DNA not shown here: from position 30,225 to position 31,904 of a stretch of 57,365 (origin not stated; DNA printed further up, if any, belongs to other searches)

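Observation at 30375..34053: Orphan BrxD-like ATPase + Lhr-like helicase pair without BREX or Shango partners: candidate minimal defence or DNA-processing system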

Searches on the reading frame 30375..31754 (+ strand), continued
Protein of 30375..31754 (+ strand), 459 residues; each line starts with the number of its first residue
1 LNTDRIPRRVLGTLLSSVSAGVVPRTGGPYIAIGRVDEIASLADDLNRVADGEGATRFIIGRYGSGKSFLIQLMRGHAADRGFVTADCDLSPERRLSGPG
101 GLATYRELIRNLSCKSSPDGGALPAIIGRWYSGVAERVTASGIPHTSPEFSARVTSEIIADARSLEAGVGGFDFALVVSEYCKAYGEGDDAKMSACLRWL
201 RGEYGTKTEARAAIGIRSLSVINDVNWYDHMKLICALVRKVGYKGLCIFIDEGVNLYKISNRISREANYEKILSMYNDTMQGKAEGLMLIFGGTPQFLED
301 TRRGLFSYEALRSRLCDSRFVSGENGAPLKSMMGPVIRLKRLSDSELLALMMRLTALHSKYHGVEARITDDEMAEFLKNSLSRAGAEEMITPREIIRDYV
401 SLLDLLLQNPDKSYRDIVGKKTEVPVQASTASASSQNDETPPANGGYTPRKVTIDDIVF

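Call 12: find_related_loci(query=A1, collection=genome_contigs, flank=10000)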
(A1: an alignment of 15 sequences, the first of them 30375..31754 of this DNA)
Query A1 (459 aa) in genome_contigs; peptide patterns used: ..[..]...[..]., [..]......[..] (x = any residue, [..] = any of these).
600 stretches matched a pattern (row limit reached: there are more); 566 encode a relative of the query (tblastn E <= 1e-3); the best 80 are kept; 80 distinct loci.
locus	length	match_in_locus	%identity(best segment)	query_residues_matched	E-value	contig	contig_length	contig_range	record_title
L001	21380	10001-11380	78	1-459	0e+0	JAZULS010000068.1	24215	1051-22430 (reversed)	MAG: Eubacteriales bacterium isolate T1900044904_TS20190370.MAGScoT_cleanbin_000023 SGB_3305_k141_1365592, whole genome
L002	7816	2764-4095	75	1-459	0e+0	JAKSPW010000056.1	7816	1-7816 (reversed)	MAG: Clostridia bacterium isolate Horse_feces213 MAG213_56, whole genome shotgun sequence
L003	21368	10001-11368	67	1-459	0e+0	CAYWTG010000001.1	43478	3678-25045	MAG TPA_asm: uncultured Ruminococcus sp. isolate SRP350583_co1_357 genome assembly, contig: NODE_1283_length_43478_cov_9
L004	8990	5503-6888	69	2-459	0e+0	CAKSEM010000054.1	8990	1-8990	MAG: uncultured Eubacteriales bacterium isolate REFINED_METABAT215_TOP10_CONTIGS_1500_ASSEMBLY_K77_MERGED__Hadza_MoBio_h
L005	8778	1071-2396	65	1-459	0e+0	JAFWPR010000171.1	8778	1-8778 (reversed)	MAG: Clostridia bacterium isolate RGIG5957 Sheep_Omasum-2__c1016279, whole genome shotgun sequence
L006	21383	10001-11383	64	2-459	0e+0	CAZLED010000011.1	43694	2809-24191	MAG TPA_asm: uncultured Ruminococcus sp. isolate binchicken_co370_210 genome assembly, contig: NODE_1060_length_43694_co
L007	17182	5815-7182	64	1-459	0e+0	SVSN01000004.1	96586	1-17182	MAG: Oscillospiraceae bacterium isolate SIG670 NODE_5457_length_96586_cov_7.105765, whole genome shotgun sequence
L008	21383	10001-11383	63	2-459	0e+0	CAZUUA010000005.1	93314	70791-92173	MAG TPA_asm: uncultured Ruminococcus sp. isolate SRP350583_co1_434 genome assembly, contig: NODE_276_length_93314_cov_52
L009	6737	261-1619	64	6-459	0e+0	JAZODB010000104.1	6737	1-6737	MAG: Eubacteriales bacterium isolate T1900044752_TS20190418.MAGScoT_cleanbin_000145 SGB_2251_k141_3285550, whole genome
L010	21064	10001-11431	62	1-459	0e+0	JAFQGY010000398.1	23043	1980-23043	MAG: Clostridia bacterium isolate RGIG1810 Goat_Cecum-5__c633611, whole genome shotgun sequence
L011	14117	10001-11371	62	4-459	0e+0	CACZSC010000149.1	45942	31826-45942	MAG: uncultured Ruminococcus sp. isolate RUG12901 genome assembly, contig: RUG12901_asm_149, whole genome shotgun sequen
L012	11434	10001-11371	63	3-459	0e+0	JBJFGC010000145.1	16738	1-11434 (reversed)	MAG: Eubacteriales bacterium isolate PUUB45_bin.047 NODE_2211_length_16738_cov_6.368039, whole genome shotgun sequence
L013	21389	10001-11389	62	5-459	0e+0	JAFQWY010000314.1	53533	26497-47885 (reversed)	MAG: Clostridia bacterium isolate RGIG2226 Goat_Colon.Co__c2348562, whole genome shotgun sequence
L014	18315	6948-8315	63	5-459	0e+0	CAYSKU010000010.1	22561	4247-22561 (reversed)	MAG TPA_asm: uncultured Ruminococcus sp. isolate SRP313737_co1_328 genome assembly, contig: NODE_3597_length_22561_cov_7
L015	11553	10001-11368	63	1-459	0e+0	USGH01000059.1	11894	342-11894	uncultured Clostridiales bacterium isolate UMGS1696 genome assembly, contig: NODE_2539_length_11894_cov_3.396632, whole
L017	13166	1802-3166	62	2-459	0e+0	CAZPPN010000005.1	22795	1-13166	MAG TPA_asm: uncultured Ruminococcus sp. isolate SRP315200_co1_865 genome assembly, contig: NODE_3853_length_22795_cov_5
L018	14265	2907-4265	63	5-459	0e+0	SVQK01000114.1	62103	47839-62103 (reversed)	MAG: Oscillospiraceae bacterium isolate SIG615 k141_710144, whole genome shotgun sequence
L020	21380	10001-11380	62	1-459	0e+0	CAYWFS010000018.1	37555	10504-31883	MAG TPA_asm: uncultured Ruminococcus sp. isolate SRP225648_co1_179 genome assembly, contig: NODE_2112_length_37555_cov_2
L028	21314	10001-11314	61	5-446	1e-174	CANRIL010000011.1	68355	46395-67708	MAG: uncultured Clostridia bacterium isolate Lapin-019__bin47 genome assembly, contig: Lapin-019__NODE_190_length_68355_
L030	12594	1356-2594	64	3-419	5e-174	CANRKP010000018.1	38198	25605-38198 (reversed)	MAG: uncultured Clostridia bacterium isolate Lapin-033__bin3 genome assembly, contig: Lapin-033__NODE_793_length_38198_c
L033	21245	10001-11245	62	3-419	1e-173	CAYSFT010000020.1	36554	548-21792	MAG TPA_asm: uncultured Lachnospiraceae bacterium isolate SRP315200_co1_909 genome assembly, contig: NODE_1473_length_36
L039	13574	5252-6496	61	3-419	1e-172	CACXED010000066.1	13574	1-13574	MAG: uncultured Ruminococcus sp. isolate RUG11171 genome assembly, contig: RUG11171_asm_66, whole genome shotgun sequenc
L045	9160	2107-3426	58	3-450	4e-172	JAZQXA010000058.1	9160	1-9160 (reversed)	MAG: Candidatus Flemingiibacterium sp. isolate T1900045163_TC20190157.MAGScoT_cleanbin_000012 SGB_5099_k141_3320006, who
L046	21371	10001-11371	57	1-452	2e-171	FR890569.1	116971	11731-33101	Clostridium sp. CAG:448 genomic scaffold, scf359, whole genome shotgun sequence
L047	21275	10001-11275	61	2-428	2e-171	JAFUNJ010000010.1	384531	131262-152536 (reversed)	MAG: Clostridia bacterium isolate RGIG4652 Roe_deer_Rectum-4__c2229, whole genome shotgun sequence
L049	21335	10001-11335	58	4-459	2e-171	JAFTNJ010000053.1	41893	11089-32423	MAG: Clostridia bacterium isolate RGIG3976 Roe_deer_Cecum-4__c3329, whole genome shotgun sequence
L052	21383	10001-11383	57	2-454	3e-171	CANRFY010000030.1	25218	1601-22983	MAG: uncultured Clostridia bacterium isolate Lapin-023__bin17 genome assembly, contig: Lapin-023__NODE_2628_length_25218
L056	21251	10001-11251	62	1-419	9e-171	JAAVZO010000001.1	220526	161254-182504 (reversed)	MAG: Clostridiales bacterium isolate ABMPRH_126_1 k141_88286, whole genome shotgun sequence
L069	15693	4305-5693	57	2-459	7e-170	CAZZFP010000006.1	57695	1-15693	MAG TPA_asm: uncultured Lachnospiraceae bacterium isolate SRP225648_co1_139 genome assembly, contig: NODE_866_length_576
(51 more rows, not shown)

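Call 18: search_protein_families(library=padloc, proteins=[L002:1149-2774:+, L003:8202-9956:+, L004:3642-5510:+, L020:8031-10013:+], max_evalue=0.01)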
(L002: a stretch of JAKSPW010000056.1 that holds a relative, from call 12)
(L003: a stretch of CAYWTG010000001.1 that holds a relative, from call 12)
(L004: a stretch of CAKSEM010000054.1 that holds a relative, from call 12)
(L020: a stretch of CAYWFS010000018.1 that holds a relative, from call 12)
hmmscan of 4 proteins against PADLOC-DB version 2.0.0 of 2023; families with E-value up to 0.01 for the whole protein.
L002:1149-2774:+ (541 aa): 1 family
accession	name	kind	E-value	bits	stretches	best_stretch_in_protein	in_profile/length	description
PDLC03958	SngA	-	1.3e-46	158.3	1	83-536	71-524/528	-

L003:8202-9956:+ (584 aa): 1 family
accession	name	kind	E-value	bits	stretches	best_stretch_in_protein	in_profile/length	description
PDLC03958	SngA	-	4.2e-38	130.2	1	97-582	81-521/528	-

L004:3642-5510:+ (622 aa): 1 family
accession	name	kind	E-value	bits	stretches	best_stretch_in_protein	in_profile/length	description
PDLC03958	SngA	-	3.6e-32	110.7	1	111-614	81-523/528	-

L020:8031-10013:+ (660 aa): 1 family
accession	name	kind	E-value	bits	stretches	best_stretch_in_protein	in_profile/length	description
PDLC03958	SngA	-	4.8e-26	90.5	1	111-659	36-527/528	-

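Call 19: search_protein_families(library=pfam, proteins=[L002:1149-2774:+, L003:8202-9956:+, L004:3642-5510:+, L020:8031-10013:+], max_evalue=0.01)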
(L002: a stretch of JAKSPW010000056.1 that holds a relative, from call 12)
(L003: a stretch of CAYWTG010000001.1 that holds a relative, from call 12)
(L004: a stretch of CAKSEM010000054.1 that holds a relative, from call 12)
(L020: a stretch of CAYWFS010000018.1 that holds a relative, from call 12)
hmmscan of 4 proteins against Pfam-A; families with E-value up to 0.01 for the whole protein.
L002:1149-2774:+ (541 aa): 2 families
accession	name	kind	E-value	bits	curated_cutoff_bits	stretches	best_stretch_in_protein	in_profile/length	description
PF13208.11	TerB_N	-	4e-15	56.6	25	1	106-249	18-150/207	TerB N-terminal domain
PF15615.11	TerB_C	-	2.3e-07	31.6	26.3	1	453-535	61-147/148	TerB-C domain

L003:8202-9956:+ (584 aa): 2 families
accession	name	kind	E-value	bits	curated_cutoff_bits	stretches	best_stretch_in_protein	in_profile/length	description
PF13208.11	TerB_N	-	9.3e-15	55.4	25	1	107-274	30-183/207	TerB N-terminal domain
PF15615.11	TerB_C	-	5.7e-08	33.5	26.3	1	493-582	54-145/148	TerB-C domain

L004:3642-5510:+ (622 aa): 2 families
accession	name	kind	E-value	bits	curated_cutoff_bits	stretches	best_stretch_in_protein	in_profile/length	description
PF13208.11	TerB_N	-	5.8e-15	56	25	1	118-258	31-157/207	TerB N-terminal domain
PF15615.11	TerB_C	-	3.8e-06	27.6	26.3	1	546-614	75-147/148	TerB-C domain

L020:8031-10013:+ (660 aa): 1 family
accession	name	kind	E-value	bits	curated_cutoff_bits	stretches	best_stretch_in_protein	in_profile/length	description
PF13208.11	TerB_N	-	2.4e-07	31.2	25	1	226-325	43-135/207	TerB N-terminal domain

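Call 21: find_encoding_contigs(protein=P0010, flank=8000, max_places=2)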
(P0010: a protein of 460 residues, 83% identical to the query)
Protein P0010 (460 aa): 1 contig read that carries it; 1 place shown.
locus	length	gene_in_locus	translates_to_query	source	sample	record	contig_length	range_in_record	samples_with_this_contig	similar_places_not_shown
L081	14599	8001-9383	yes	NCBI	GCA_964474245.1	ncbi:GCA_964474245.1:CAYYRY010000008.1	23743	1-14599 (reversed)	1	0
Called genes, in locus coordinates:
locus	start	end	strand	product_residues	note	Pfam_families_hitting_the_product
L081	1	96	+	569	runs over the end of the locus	PF13208:TerB_N, PF15615:TerB_C (weak)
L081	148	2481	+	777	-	PF13439:Glyco_transf_4, PF13477:Glyco_trans_4_2, PF13579:Glyco_trans_4_4, PF00534:Glycos_transf_1, PF13692:Glyco_trans_1_4, PF04230:PS_pyruv_trans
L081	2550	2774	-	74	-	PF04014:MazE_antitoxin (weak), PF14471:DUF4428 (weak)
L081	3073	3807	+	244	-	PF00849:PseudoU_synth_2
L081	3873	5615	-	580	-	PF02690:Na_Pi_cotrans, PF01895:PhoU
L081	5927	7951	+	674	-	PF08497:Radical_SAM_N, PF04055:Radical_SAM (weak), PF11842:DUF3362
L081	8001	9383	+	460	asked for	PF10923:BrxC_BrxD, PF13191:AAA_16 (weak)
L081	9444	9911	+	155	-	-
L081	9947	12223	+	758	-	PF04851:ResIII (weak), PF00270:DEAD, PF00271:Helicase_C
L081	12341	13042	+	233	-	-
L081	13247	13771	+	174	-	-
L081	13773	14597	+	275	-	?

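Call 22: find_encoding_contigs(protein=P0015, flank=8000, max_places=2)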
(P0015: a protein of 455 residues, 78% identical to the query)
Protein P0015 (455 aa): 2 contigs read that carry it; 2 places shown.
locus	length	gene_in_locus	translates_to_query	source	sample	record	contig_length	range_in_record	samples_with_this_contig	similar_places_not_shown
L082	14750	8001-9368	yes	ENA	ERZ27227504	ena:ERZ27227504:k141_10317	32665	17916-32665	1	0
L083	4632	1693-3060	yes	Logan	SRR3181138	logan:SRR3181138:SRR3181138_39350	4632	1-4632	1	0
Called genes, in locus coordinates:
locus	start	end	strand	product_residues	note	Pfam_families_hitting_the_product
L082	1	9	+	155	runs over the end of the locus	PF06695:Sm_multidrug_ex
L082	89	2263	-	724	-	PF02901:PFL-like, PF01228:Gly_radical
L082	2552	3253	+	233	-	-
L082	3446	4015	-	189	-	PF01613:Flavin_Reduct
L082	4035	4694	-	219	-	-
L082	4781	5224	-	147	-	PF02142:MGS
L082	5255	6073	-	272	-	PF01656:CbiA, PF09140:MipZ (weak), PF10609:ParA, PF13614:AAA_31 (weak)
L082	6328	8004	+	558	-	PF13208:TerB_N, PF15615:TerB_C (weak)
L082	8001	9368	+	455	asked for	PF10923:BrxC_BrxD, PF13191:AAA_16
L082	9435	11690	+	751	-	PF00270:DEAD, PF00271:Helicase_C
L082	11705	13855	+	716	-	PF09371:Tex_N, PF22706:Tex_central_region, PF16921:Tex_YqgF, PF14639:YqgF, PF12836:HHH_3, PF17674:HHH_9, PF00575:S1, PF23459:S1_RRP5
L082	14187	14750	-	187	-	?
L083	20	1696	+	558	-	PF13208:TerB_N, PF15615:TerB_C (weak)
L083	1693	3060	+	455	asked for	PF10923:BrxC_BrxD, PF13191:AAA_16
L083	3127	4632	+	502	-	?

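Call 23: find_encoding_contigs(protein=P0002, flank=8000, max_places=2)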
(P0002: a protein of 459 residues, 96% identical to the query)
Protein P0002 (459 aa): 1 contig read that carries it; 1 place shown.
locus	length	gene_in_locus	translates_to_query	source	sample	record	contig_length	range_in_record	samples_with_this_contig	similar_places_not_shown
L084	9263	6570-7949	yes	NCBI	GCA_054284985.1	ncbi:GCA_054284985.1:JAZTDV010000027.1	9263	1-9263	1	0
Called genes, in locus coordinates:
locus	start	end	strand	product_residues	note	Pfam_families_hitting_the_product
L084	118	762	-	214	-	PF00702:Hydrolase, PF12710:HAD (weak), PF13419:HAD_2, PF13242:Hydrolase_like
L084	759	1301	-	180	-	PF01613:Flavin_Reduct (weak)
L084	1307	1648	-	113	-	PF01187:MIF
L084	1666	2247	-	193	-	PF01613:Flavin_Reduct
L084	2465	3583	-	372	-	PF02350:Epimerase_2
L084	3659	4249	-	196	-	PF06439:3keto-disac_hyd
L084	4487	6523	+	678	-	PF08497:Radical_SAM_N, PF04055:Radical_SAM (weak), PF11842:DUF3362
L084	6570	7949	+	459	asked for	PF10923:BrxC_BrxD, PF13191:AAA_16 (weak)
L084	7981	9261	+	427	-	?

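Call 24: find_encoding_contigs(protein=P0010, flank=10000, max_places=1)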
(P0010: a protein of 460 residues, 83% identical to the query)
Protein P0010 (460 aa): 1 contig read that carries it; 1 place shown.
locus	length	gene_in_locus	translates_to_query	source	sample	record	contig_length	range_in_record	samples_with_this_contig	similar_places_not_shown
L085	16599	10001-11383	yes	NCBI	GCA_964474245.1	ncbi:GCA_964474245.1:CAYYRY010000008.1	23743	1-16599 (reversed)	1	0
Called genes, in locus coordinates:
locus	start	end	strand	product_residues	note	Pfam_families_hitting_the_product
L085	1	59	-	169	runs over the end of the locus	-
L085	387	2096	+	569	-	PF13208:TerB_N, PF15615:TerB_C (weak)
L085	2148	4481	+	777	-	PF13439:Glyco_transf_4, PF13477:Glyco_trans_4_2, PF13579:Glyco_trans_4_4, PF00534:Glycos_transf_1, PF13692:Glyco_trans_1_4, PF04230:PS_pyruv_trans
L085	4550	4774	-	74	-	PF04014:MazE_antitoxin (weak), PF14471:DUF4428 (weak)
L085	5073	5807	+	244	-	PF00849:PseudoU_synth_2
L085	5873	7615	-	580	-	PF02690:Na_Pi_cotrans, PF01895:PhoU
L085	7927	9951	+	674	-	PF08497:Radical_SAM_N, PF04055:Radical_SAM (weak), PF11842:DUF3362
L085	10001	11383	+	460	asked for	PF10923:BrxC_BrxD, PF13191:AAA_16 (weak)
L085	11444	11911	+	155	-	-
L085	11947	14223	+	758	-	PF04851:ResIII (weak), PF00270:DEAD, PF00271:Helicase_C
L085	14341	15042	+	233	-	-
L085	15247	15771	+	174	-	-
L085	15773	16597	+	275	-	?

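Call 26: find_homologous_proteins(query=L085:387-2096:+, max_evalue=1e-20)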
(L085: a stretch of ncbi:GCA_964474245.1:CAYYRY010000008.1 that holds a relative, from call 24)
Query L085:387-2096:+ (569 aa): 123 proteins with E <= 1e-20 among 8000 candidates; the best 120 are listed.
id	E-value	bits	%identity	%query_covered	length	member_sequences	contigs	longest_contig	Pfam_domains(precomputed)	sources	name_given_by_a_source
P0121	8.0e-194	663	56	100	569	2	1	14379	PF13208.12,PF15615.12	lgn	-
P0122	7.3e-193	660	57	97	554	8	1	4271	PF13208.12,PF15615.12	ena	-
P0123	3.0e-189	648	54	97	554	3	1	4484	PF13208.12,PF15615.12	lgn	-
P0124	6.2e-189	647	54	99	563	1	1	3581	PF13208.12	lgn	-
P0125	1.0e-187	643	54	97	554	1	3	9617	PF13208.12,PF15615.12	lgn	-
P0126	1.4e-187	643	54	97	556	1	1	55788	PF13208.12,PF15615.12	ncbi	-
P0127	8.9e-183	627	52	97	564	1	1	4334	PF13208.12,PF15615.12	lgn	-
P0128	2.1e-179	616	52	97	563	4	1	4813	PF13208.12,PF15615.12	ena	-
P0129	7.8e-179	614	52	100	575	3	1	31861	PF13208.12,PF15615.12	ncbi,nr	ncbi:MAG: TerB N-terminal domain-containing protein [Clostridia bacterium]|nr:TerB N-terminal domain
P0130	3.1e-177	609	51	100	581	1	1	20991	PF13208.12,PF15615.12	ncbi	-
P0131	4.2e-177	608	53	98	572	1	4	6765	PF13208.12,PF15615.12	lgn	-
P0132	2.3e-174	599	51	100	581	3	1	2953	PF13208.12,PF15615.12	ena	-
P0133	4.5e-174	598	51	100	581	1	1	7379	PF13208.12,PF15615.12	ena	-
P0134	6.2e-174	598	51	100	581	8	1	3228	PF13208.12,PF15615.12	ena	-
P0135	3.5e-173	595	51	100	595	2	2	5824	PF13208.12,PF15615.12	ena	-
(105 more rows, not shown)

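Call 27: find_encoding_contigs(protein=P0121, flank=10000, max_places=2)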
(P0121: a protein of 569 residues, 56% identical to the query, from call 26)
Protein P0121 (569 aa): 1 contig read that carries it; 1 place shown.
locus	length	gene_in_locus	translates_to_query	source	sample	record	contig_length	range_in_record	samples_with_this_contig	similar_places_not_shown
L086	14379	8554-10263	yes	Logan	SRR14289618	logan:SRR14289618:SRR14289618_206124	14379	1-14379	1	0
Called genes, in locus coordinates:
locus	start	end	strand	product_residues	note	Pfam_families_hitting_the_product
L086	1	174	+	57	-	?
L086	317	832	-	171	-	-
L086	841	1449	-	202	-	PF00226:DnaJ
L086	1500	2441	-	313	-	PF18937:DUF5685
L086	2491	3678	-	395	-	PF00266:Aminotran_5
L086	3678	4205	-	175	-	-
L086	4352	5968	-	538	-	-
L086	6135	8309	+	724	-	PF00933:Glyco_hydro_3, PF01915:Glyco_hydro_3_C, PF14310:Fn3-like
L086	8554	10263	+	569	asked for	PF13208:TerB_N, PF15615:TerB_C (weak)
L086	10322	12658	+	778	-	PF13439:Glyco_transf_4, PF13477:Glyco_trans_4_2, PF13579:Glyco_trans_4_4, PF00534:Glycos_transf_1, PF13692:Glyco_trans_1_4, PF04230:PS_pyruv_trans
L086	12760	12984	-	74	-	PF04014:MazE_antitoxin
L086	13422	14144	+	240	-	PF00849:PseudoU_synth_2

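Call 28: find_encoding_contigs(protein=P0126, flank=10000, max_places=2)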
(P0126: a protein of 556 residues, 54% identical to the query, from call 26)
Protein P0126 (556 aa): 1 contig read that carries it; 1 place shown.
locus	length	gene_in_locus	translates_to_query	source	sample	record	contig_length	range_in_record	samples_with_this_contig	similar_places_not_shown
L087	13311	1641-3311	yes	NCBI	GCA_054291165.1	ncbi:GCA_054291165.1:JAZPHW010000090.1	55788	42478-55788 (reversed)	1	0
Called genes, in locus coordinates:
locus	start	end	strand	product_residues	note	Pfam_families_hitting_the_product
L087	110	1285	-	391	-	PF14690:Zn_ribbon_ISL3, PF13542:HTH_Tnp_ISL3, PF01610:DDE_Tnp_ISL3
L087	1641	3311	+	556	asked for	PF13208:TerB_N, PF15615:TerB_C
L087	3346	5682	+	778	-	PF13439:Glyco_transf_4, PF13477:Glyco_trans_4_2, PF13579:Glyco_trans_4_4, PF00534:Glycos_transf_1, PF13692:Glyco_trans_1_4, PF04230:PS_pyruv_trans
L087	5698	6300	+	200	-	PF01381:HTH_3, PF13560:HTH_31 (weak)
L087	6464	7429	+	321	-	PF01501:Glyco_transf_8, PF18404:Glyco_transf_24 (weak)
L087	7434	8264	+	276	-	PF01553:Acyltransferase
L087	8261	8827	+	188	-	PF18927:CrtO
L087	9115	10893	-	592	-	PF08439:Peptidase_M3_N, PF01432:Peptidase_M3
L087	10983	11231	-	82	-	PF04014:MazE_antitoxin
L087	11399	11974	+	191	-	PF07670:Gate (weak)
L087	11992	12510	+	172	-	PF07670:Gate (weak)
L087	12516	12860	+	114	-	-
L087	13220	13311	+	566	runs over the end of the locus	PF00753:Lactamase_B, PF23023:Anti-Pycsar_Apyc1 (faint), PF12706:Lactamase_B_2, PF22505:RNase_J_b_CASP, PF07521:RMMBL, PF17770:RNase_J_C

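Call 29: find_encoding_contigs(protein=P0122, flank=10000, max_places=3)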
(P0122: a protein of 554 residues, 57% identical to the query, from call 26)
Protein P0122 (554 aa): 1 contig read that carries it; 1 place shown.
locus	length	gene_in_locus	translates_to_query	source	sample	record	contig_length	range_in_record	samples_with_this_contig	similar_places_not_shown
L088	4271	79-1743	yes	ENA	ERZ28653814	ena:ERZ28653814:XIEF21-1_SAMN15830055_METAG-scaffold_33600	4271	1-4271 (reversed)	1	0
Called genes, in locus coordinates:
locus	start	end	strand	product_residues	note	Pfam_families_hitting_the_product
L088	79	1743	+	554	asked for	PF13208:TerB_N, PF15615:TerB_C (weak)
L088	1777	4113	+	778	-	PF13439:Glyco_transf_4, PF13477:Glyco_trans_4_2, PF13579:Glyco_trans_4_4, PF00534:Glycos_transf_1, PF13692:Glyco_trans_1_4, PF04230:PS_pyruv_trans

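Call 34: search_protein_families(library=padloc, proteins=[L085:387-2096:+, L085:11444-11911:+], max_evalue=0.01)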
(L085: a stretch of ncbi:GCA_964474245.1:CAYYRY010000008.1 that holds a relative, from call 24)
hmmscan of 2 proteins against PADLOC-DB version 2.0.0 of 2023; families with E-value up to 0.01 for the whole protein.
L085:387-2096:+ (569 aa): 1 family
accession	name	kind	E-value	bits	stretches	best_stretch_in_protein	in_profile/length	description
PDLC03958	SngA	-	6.3e-41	139.6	1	111-567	81-523/528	-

L085:11444-11911:+ (155 aa): 0 families
